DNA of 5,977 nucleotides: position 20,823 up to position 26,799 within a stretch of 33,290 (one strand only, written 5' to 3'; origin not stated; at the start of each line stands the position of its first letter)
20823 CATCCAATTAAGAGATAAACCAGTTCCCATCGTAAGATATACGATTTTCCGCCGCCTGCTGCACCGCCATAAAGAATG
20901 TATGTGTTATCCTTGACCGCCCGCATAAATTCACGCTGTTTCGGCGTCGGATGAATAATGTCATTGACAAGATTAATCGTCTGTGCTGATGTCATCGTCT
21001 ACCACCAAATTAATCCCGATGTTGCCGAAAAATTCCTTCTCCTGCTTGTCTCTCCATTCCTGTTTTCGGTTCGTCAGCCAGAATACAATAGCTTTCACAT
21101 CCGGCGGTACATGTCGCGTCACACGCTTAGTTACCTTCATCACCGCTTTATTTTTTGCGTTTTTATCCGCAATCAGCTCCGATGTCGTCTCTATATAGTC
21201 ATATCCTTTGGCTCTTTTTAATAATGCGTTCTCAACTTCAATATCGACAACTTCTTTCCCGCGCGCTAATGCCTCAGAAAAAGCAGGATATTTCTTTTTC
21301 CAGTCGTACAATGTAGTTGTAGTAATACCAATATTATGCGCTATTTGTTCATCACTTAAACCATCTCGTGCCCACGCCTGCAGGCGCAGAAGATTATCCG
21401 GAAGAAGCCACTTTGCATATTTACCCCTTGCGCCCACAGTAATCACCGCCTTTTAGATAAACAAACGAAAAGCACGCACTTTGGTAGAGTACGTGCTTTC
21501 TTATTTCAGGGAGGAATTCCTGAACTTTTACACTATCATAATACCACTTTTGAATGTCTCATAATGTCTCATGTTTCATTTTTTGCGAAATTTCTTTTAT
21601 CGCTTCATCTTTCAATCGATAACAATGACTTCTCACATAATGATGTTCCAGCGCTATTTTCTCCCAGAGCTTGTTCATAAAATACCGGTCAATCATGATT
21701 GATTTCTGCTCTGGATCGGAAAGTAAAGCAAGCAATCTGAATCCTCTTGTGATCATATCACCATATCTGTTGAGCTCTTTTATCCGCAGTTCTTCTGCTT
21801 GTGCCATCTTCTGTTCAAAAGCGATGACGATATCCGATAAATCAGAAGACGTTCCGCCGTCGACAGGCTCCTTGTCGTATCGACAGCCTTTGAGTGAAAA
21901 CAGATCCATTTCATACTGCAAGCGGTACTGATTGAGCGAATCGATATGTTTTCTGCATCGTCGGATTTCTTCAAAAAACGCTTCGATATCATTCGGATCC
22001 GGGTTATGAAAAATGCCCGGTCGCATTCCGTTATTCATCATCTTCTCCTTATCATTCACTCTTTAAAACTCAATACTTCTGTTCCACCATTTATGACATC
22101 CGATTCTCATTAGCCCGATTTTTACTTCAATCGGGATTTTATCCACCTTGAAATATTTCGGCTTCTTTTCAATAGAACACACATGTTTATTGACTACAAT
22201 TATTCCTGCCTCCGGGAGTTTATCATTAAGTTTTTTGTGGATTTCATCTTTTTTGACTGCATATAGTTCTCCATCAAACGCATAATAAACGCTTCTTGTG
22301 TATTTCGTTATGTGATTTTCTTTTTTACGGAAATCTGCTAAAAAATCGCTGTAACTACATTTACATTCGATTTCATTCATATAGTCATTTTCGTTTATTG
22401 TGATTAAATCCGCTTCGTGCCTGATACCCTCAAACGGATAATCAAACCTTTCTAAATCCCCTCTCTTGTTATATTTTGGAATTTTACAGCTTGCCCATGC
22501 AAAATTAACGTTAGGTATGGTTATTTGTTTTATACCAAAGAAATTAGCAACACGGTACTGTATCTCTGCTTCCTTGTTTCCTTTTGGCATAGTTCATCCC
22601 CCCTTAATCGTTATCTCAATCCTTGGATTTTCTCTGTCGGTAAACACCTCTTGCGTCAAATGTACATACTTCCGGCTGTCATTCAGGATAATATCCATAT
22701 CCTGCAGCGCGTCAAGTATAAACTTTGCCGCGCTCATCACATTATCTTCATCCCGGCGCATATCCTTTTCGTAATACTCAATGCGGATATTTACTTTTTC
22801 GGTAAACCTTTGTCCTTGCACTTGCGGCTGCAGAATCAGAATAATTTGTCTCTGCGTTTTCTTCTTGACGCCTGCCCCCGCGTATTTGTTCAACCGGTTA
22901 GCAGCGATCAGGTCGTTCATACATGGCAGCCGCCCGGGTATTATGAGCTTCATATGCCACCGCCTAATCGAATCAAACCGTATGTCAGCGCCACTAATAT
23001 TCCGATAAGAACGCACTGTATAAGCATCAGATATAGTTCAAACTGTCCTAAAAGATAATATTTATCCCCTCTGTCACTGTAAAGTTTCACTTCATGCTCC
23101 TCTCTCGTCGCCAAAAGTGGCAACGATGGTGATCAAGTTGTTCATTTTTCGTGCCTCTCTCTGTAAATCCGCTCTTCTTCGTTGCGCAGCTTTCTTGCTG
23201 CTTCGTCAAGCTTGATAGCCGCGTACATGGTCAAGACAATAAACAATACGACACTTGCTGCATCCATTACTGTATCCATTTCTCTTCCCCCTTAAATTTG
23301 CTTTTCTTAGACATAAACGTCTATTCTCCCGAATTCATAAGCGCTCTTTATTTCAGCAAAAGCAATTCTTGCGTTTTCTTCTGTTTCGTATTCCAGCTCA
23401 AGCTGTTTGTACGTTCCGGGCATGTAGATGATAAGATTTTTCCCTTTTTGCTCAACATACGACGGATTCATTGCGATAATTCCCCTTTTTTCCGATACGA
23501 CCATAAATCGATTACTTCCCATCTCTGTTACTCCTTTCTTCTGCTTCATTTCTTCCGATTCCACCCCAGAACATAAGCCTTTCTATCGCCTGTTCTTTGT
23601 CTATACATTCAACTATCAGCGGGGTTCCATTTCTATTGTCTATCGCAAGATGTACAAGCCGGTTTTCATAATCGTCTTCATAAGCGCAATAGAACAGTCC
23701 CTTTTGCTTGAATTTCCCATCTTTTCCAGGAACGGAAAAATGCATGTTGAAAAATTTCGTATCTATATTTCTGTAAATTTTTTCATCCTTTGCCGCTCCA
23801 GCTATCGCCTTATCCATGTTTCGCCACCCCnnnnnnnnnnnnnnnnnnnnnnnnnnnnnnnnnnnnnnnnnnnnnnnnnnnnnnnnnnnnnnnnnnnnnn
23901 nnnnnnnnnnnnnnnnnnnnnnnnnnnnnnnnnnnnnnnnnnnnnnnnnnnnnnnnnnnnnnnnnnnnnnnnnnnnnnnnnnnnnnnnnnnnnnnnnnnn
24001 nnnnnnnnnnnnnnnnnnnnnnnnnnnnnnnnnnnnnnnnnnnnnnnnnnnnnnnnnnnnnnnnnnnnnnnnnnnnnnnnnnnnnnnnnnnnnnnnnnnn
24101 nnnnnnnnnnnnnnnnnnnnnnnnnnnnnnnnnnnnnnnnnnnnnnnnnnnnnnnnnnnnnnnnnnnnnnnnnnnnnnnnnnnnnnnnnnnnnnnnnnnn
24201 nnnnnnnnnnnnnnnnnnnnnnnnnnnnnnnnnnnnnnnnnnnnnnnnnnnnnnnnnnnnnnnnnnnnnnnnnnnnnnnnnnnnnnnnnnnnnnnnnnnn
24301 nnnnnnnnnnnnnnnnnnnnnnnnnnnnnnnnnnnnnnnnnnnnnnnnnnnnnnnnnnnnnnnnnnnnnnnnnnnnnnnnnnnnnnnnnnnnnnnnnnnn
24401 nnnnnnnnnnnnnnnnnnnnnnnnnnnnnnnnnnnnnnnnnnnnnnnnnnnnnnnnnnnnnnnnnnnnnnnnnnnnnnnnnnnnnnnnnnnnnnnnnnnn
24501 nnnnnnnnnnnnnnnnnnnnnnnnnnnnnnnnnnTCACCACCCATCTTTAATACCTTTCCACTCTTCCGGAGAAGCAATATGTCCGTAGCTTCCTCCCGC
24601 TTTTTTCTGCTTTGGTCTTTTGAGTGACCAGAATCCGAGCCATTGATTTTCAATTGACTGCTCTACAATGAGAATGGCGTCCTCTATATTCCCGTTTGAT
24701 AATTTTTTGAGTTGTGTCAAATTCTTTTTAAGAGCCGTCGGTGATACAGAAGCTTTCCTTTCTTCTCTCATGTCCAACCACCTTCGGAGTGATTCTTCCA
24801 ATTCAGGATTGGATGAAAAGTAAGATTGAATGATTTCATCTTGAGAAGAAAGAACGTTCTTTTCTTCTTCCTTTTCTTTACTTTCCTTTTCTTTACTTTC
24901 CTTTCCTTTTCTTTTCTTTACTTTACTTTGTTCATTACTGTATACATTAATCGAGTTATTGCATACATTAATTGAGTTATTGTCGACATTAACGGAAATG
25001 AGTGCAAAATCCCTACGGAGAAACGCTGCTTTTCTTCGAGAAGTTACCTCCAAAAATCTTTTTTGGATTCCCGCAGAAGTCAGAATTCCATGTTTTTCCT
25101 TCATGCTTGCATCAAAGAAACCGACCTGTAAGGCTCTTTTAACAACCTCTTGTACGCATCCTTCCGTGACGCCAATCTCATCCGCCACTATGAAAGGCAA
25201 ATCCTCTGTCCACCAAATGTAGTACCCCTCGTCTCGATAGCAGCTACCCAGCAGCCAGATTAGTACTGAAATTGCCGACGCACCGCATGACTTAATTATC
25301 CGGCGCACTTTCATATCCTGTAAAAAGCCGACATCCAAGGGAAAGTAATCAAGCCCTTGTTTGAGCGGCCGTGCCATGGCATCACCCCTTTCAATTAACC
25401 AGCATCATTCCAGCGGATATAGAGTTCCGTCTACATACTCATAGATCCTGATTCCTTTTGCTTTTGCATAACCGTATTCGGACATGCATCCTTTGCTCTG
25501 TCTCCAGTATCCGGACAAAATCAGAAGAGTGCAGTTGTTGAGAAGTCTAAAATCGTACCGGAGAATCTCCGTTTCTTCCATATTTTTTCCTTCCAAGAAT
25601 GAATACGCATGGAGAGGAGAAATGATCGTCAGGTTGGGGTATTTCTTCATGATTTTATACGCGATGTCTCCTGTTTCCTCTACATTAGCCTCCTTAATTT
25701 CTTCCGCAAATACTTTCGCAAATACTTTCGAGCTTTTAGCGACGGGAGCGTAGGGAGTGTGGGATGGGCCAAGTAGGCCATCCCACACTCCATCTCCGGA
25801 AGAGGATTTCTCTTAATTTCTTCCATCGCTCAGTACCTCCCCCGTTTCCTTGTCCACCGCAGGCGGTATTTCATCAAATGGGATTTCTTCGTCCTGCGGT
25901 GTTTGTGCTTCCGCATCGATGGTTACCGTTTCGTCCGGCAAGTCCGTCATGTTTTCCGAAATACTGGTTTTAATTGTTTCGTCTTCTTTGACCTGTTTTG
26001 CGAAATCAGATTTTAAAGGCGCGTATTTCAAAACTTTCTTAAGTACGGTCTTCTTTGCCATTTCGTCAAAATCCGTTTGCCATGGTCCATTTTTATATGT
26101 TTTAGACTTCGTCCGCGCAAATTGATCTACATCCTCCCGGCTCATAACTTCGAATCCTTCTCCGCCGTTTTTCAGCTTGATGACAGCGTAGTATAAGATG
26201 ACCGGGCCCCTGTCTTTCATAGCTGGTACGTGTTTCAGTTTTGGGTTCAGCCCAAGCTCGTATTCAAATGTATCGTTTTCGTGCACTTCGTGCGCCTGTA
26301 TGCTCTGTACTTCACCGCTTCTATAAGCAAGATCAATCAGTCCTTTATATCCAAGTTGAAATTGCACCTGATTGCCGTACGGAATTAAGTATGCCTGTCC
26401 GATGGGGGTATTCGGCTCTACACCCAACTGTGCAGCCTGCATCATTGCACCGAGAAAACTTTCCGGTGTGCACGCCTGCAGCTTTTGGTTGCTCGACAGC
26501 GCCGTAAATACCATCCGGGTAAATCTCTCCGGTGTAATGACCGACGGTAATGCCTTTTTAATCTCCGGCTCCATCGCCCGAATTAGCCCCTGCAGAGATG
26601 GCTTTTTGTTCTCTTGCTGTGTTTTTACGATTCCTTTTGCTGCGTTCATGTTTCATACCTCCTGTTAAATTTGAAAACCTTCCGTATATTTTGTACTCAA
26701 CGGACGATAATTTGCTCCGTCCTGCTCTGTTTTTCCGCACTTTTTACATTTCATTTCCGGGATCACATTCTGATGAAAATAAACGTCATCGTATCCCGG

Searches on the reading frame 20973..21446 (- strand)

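Call 71: search_protein_families(library=pfam, proteins=[window:20973-21446:-], max_evalue=0.01)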
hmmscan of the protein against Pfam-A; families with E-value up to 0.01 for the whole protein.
window:20973-21446:- (157 aa): 4 families
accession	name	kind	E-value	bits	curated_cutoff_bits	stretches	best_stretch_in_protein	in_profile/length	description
PF13022.12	HTH_Tnp_1_2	-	2.3e-06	28.2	27.9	1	30-56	27-52/122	Helix-turn-helix of insertion element transposase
PF01527.26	HTH_Tnp_1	-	8.3e-05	23.2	24.1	1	29-78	23-72/75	Transposase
PF13384.12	HTH_23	-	0.0012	19.1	24.6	1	24-53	13-41/50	Homeodomain-like domain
PF13518.12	HTH_28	-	0.0013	19.2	25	1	23-55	7-38/52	Helix-turn-helix domain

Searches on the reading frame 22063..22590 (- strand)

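Call 71: search_protein_families(library=pfam, proteins=[window:22063-22590:-], max_evalue=0.01)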
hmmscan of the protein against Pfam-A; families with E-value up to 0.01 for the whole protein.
window:22063-22590:- (175 aa): 1 family
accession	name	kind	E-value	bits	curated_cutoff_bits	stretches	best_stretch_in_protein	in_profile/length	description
PF01832.25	Glucosaminidase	-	0.006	17.7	30.2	1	12-104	35-105/123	Mannosyl-glycoprotein endo-beta-N-acetylglucosaminidase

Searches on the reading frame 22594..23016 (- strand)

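Call 71: search_protein_families(library=pfam, proteins=[window:22594-23016:-], max_evalue=0.01)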
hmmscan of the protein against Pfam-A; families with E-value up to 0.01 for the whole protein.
window:22594-23016:- (140 aa): 1 family
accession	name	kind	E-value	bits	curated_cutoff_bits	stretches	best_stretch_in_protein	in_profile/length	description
PF05866.16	RusA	-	0.00015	22.8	22.8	1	53-138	28-124/124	Endodeoxyribonuclease RusA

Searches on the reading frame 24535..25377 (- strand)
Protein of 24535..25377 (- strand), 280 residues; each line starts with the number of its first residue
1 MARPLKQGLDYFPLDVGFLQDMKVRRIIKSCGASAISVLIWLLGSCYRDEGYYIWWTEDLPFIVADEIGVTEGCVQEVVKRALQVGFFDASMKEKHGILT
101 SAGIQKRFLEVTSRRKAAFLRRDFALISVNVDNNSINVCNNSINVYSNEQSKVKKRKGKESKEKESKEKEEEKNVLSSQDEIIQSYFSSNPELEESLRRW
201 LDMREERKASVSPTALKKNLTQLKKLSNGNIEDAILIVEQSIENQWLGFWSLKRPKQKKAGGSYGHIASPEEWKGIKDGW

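Call 43: search_protein_families(library=pfam, proteins=[window:24535-25377:-], max_evalue=0.001)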
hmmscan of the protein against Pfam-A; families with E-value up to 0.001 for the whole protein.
window:24535-25377:- (280 aa): 1 family
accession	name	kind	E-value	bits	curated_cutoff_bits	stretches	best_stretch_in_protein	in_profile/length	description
PF14297.12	Lin1244_N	-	2.4e-25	89.5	25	1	11-104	1-95/95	Lin1244/Lin1753-like, N-terminal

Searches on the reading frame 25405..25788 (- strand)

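Call 71: search_protein_families(library=pfam, proteins=[window:25405-25788:-], max_evalue=0.01)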
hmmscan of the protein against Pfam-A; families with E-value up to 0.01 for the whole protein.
window:25405-25788:- (127 aa): 2 families
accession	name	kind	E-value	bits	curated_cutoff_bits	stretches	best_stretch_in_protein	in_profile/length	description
PF05014.21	Nuc_deoxyrib_tr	-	0.00085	19.9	28.8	1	48-120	25-98/117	Nucleoside 2-deoxyribosyltransferase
PF14359.12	DUF4406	-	0.0013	19.5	22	1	69-115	43-89/91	Domain of unknown function (DUF4406)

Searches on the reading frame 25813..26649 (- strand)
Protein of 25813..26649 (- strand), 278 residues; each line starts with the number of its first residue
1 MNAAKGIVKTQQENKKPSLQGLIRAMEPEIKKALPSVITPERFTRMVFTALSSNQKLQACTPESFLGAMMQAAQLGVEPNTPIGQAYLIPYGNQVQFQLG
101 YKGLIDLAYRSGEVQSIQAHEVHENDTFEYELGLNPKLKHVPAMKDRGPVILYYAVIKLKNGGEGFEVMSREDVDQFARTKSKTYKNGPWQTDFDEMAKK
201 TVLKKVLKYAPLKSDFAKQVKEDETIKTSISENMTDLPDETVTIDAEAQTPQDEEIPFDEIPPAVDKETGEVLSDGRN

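Call 43: search_protein_families(library=pfam, proteins=[window:25813-26649:-], max_evalue=0.001)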
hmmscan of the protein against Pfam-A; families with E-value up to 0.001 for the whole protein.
window:25813-26649:- (278 aa): 1 family
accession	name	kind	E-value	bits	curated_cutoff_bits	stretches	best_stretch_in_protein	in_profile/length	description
PF03837.19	RecT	-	6.6e-59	199.2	24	1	41-228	1-188/198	RecT family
